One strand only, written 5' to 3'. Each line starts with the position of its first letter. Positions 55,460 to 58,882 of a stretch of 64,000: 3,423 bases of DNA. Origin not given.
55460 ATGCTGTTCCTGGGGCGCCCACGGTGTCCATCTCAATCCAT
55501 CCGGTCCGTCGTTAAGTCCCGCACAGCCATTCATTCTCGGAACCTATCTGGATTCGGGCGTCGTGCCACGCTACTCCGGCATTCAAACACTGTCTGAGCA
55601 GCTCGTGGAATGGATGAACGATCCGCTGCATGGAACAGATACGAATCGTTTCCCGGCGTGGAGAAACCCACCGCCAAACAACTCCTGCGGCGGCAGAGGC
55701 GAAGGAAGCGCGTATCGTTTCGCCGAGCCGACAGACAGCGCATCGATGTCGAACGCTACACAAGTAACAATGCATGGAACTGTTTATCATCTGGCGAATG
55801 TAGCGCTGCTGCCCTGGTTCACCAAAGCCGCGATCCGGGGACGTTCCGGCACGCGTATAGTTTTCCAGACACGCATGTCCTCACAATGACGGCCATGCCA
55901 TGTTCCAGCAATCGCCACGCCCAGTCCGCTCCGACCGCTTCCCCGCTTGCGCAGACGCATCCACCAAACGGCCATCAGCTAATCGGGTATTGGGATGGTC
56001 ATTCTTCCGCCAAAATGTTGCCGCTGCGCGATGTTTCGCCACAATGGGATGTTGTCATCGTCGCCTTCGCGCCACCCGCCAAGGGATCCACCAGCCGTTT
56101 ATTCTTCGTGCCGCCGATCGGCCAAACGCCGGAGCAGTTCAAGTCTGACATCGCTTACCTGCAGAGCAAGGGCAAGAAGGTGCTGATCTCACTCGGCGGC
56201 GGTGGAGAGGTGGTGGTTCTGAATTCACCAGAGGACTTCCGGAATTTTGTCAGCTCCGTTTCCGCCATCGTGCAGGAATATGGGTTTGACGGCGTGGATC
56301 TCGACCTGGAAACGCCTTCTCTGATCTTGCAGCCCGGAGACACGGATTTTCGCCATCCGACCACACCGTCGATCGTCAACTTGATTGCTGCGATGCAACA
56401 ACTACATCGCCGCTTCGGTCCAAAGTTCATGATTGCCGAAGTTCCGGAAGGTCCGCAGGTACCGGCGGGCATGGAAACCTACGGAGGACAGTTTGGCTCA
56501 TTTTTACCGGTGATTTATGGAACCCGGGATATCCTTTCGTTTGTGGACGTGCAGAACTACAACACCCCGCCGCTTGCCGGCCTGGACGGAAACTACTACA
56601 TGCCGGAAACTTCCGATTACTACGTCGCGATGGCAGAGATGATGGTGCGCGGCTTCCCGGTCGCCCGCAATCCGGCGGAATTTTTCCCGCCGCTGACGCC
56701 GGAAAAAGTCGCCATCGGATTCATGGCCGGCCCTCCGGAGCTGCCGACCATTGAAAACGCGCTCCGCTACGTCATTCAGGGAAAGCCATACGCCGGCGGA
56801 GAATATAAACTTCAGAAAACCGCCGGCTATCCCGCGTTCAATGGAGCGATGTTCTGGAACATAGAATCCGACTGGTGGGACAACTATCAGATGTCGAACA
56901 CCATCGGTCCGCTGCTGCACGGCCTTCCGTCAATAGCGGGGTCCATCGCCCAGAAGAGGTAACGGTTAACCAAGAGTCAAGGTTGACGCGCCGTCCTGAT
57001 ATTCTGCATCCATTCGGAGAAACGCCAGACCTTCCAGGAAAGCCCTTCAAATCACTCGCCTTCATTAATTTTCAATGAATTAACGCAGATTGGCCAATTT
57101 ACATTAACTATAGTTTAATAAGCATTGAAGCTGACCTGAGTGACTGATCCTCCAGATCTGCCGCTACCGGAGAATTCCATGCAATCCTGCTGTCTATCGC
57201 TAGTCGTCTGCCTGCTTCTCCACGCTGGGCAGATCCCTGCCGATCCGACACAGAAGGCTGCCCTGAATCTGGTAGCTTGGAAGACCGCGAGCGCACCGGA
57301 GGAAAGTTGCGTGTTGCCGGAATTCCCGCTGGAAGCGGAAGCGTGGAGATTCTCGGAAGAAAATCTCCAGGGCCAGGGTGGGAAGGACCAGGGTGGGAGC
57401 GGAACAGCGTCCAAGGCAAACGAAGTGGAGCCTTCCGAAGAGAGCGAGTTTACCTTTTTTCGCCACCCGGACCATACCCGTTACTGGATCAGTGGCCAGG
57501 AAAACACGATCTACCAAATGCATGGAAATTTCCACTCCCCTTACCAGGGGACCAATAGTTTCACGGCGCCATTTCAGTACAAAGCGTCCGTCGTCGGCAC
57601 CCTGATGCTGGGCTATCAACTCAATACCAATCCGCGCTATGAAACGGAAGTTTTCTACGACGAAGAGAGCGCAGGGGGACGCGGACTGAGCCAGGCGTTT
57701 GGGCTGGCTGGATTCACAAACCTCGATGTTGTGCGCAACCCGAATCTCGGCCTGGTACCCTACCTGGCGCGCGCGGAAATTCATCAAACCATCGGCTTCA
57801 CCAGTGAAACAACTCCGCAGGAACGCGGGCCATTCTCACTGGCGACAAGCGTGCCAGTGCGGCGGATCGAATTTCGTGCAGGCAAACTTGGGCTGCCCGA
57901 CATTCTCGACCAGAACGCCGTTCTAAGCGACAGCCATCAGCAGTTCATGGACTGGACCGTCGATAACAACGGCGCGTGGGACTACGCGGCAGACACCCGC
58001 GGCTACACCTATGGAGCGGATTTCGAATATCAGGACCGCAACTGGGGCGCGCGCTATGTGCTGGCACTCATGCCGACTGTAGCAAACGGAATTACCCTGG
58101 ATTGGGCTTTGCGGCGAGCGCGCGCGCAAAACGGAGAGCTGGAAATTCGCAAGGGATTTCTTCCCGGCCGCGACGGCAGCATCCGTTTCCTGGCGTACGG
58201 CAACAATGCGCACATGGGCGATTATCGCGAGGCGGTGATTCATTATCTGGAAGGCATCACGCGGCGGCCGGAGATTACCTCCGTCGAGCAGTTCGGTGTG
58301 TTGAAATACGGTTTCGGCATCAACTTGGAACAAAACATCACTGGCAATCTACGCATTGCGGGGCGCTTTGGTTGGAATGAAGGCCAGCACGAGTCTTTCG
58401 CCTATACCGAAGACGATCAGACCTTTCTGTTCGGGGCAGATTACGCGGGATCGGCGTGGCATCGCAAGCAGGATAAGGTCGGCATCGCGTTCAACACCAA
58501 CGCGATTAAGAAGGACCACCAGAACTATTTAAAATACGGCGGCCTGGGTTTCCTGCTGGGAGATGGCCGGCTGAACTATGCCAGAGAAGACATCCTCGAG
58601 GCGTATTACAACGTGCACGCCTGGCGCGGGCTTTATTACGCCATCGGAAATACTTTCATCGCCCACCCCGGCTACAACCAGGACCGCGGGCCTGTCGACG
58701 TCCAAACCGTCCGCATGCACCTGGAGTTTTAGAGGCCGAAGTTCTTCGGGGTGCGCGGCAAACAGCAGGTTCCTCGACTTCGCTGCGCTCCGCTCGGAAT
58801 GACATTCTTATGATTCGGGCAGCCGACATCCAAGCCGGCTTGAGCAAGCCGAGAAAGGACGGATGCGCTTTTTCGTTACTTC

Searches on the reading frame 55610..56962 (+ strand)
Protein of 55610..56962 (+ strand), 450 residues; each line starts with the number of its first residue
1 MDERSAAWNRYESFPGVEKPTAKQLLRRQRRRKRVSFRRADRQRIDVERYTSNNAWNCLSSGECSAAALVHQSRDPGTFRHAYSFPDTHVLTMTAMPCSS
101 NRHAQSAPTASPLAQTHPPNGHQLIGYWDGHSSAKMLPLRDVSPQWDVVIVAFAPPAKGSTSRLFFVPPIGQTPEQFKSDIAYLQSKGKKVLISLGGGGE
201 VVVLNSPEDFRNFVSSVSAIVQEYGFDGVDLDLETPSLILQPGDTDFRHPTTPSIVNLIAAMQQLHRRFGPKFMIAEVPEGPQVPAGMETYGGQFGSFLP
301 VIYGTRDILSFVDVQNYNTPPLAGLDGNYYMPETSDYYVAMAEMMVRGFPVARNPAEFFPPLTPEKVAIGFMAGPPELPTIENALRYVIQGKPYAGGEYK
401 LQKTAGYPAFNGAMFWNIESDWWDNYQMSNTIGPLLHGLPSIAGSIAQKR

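Call 77: search_protein_families(library=pfam, proteins=[window:55610-56962:+], max_evalue=0.00001)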
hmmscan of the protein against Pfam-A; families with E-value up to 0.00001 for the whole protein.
window:55610-56962:+ (450 aa): 1 family
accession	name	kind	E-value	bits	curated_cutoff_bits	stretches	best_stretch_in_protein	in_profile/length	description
PF00704.34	Glyco_hydro_18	-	1.2e-11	45.3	29.6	1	124-237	2-117/317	Glycosyl hydrolases family 18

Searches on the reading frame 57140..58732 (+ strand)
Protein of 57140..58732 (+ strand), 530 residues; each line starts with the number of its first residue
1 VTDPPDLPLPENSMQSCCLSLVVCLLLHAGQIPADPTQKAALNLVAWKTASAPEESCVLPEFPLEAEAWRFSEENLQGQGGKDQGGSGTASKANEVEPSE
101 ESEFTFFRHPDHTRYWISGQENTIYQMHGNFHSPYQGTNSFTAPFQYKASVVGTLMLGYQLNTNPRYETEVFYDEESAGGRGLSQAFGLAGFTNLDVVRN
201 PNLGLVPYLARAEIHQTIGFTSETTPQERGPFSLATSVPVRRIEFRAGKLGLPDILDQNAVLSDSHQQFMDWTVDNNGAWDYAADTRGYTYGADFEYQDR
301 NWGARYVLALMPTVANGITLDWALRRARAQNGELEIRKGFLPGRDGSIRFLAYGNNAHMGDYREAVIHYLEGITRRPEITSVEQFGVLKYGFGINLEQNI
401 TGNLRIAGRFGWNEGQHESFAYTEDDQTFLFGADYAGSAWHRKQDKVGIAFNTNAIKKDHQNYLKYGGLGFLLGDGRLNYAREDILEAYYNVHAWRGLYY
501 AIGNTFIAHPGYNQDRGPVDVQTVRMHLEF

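Call 77: search_protein_families(library=pfam, proteins=[window:57140-58732:+], max_evalue=0.00001)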
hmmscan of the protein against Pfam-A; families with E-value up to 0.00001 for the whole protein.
window:57140-58732:+ (530 aa): 1 family
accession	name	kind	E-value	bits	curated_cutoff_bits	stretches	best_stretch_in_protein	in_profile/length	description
PF04966.18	OprB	-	2e-13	50.9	22.9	1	241-530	79-372/372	Carbohydrate-selective porin, OprB family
